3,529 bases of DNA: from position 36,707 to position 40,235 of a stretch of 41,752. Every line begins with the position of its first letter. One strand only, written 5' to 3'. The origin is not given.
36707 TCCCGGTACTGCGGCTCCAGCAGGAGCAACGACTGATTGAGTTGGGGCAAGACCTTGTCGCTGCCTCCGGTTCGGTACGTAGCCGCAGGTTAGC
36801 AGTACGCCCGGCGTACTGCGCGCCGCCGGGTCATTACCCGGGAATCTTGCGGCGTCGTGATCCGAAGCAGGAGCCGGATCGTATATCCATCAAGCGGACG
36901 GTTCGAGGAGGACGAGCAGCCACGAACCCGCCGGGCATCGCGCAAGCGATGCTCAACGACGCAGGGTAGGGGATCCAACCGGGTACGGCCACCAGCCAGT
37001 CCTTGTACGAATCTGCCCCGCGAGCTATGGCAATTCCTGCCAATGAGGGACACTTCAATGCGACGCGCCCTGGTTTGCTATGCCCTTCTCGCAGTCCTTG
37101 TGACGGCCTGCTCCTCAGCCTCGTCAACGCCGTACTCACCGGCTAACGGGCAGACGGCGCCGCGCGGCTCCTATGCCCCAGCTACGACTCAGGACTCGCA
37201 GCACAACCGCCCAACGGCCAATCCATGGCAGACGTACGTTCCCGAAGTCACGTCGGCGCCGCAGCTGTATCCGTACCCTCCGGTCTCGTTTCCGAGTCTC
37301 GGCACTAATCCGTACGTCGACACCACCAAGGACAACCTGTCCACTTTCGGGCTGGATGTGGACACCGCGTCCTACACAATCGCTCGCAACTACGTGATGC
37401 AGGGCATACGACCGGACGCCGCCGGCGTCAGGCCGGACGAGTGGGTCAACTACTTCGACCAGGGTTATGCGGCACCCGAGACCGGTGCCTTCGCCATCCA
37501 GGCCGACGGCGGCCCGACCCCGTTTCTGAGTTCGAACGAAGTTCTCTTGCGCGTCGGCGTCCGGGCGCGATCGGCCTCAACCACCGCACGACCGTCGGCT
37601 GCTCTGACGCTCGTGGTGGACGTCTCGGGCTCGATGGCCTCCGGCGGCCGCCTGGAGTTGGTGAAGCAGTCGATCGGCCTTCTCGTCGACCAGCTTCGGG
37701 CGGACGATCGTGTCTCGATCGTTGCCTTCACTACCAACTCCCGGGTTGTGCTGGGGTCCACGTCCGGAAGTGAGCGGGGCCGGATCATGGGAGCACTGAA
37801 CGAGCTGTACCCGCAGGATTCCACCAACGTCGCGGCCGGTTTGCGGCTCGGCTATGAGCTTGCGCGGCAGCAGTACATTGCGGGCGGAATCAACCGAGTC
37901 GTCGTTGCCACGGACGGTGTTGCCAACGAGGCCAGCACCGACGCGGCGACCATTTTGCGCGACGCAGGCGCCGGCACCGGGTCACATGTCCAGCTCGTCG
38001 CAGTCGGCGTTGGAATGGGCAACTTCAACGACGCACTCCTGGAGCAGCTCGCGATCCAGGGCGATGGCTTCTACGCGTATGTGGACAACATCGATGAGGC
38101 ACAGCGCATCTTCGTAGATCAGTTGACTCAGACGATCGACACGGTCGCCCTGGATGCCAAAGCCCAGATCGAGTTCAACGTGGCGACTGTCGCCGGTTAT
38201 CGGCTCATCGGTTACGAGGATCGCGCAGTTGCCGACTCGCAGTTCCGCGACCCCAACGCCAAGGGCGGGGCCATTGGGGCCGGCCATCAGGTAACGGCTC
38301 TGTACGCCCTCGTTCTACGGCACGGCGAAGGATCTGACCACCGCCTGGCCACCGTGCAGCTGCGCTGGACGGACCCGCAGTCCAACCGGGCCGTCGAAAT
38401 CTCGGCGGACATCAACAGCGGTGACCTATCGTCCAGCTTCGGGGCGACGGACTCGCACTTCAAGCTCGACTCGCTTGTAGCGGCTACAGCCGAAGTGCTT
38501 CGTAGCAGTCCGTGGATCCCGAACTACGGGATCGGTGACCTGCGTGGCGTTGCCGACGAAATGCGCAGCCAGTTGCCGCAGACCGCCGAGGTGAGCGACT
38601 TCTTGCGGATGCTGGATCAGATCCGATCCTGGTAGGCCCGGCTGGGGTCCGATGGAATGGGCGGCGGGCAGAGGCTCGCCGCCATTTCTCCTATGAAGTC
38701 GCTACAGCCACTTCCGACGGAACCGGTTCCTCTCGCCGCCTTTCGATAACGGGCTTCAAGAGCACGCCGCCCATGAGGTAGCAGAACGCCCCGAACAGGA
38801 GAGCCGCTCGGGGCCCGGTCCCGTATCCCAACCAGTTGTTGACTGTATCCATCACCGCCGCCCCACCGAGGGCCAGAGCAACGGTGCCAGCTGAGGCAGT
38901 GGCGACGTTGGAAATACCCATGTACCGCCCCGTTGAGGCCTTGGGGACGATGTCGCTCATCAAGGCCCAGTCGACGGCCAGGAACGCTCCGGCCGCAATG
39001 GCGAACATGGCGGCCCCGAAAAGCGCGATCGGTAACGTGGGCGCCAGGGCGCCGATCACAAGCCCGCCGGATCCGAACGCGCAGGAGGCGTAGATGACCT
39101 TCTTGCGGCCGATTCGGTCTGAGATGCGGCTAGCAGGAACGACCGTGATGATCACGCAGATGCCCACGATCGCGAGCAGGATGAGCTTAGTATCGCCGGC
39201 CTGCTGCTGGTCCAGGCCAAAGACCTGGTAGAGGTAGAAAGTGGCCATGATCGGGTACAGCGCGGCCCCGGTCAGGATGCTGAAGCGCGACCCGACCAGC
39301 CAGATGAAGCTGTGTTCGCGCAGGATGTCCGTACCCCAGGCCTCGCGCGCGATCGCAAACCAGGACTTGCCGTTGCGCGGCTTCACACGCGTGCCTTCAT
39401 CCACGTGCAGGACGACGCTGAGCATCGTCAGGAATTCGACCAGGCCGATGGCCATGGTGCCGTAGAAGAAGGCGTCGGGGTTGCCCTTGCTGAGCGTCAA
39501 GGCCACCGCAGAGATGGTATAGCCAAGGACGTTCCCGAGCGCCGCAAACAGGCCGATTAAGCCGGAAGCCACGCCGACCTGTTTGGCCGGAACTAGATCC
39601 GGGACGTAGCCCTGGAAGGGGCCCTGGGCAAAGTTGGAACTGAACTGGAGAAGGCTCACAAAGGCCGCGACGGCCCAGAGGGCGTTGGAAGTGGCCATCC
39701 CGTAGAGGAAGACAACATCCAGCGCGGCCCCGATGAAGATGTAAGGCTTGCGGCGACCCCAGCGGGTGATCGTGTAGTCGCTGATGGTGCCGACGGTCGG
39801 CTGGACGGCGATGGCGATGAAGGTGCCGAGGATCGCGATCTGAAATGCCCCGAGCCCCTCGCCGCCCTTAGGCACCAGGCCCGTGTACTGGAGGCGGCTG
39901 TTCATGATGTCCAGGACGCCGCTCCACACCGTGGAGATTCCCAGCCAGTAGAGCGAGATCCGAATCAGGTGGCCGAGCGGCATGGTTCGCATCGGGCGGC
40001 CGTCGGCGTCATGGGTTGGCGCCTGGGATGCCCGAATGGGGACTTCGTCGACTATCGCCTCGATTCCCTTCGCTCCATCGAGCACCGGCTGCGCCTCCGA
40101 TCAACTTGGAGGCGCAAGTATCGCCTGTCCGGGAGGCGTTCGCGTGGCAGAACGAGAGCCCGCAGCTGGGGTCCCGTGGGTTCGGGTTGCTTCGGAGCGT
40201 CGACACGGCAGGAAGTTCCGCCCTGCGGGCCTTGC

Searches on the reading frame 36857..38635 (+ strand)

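Call 24: search_protein_families(library=pfam, proteins=[window:36857-38635:+], max_evalue=0.00001)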
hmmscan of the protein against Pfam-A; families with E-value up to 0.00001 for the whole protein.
window:36857-38635:+ (592 aa): 5 families
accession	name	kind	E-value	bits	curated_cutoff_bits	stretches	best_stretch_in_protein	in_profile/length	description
PF12034.13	YfbK_C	-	4.1e-27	96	25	1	426-490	2-66/184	Uncharacterized protein YfbK, C-terminal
PF12450.13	vWF_A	-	6.9e-20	71.3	25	1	145-229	7-92/94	von Willebrand factor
PF00092.34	VWA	-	1.9e-15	57.9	23.8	1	250-418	2-171/174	von Willebrand factor type A domain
PF13519.12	VWA_2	-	2.2e-15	57.6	27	1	251-354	2-106/107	von Willebrand factor type A domain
PF13768.12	VWA_3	-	9.6e-10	39.2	27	1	249-406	2-153/155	von Willebrand factor type A domain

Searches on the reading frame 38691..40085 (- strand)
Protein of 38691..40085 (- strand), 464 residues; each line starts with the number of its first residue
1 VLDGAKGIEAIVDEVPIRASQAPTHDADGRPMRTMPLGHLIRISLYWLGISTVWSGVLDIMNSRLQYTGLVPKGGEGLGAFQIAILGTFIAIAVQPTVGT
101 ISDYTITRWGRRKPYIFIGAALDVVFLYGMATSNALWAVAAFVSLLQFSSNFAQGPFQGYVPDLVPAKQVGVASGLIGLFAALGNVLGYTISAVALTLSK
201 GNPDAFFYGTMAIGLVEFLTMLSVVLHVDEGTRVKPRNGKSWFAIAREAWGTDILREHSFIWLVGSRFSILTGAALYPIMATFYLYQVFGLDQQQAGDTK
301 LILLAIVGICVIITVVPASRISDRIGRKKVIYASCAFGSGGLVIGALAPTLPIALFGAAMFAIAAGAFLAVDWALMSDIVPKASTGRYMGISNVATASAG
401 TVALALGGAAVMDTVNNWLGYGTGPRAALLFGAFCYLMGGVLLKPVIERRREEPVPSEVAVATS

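Call 24: search_protein_families(library=pfam, proteins=[window:38691-40085:-], max_evalue=0.00001)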
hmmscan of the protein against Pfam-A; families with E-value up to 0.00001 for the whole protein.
window:38691-40085:- (464 aa): 3 families
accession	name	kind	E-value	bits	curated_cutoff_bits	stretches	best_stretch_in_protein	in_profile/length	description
PF07690.21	MFS_1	-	3e-26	92.6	33.4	2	268-457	7-185/347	Major Facilitator Superfamily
PF13347.12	MFS_2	-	2.3e-14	53.2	27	1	86-425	41-390/427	MFS/sugar transport protein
PF12832.13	MFS_1_like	-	4.1e-06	26.5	25.2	1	83-403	39-353/373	MFS_1 like family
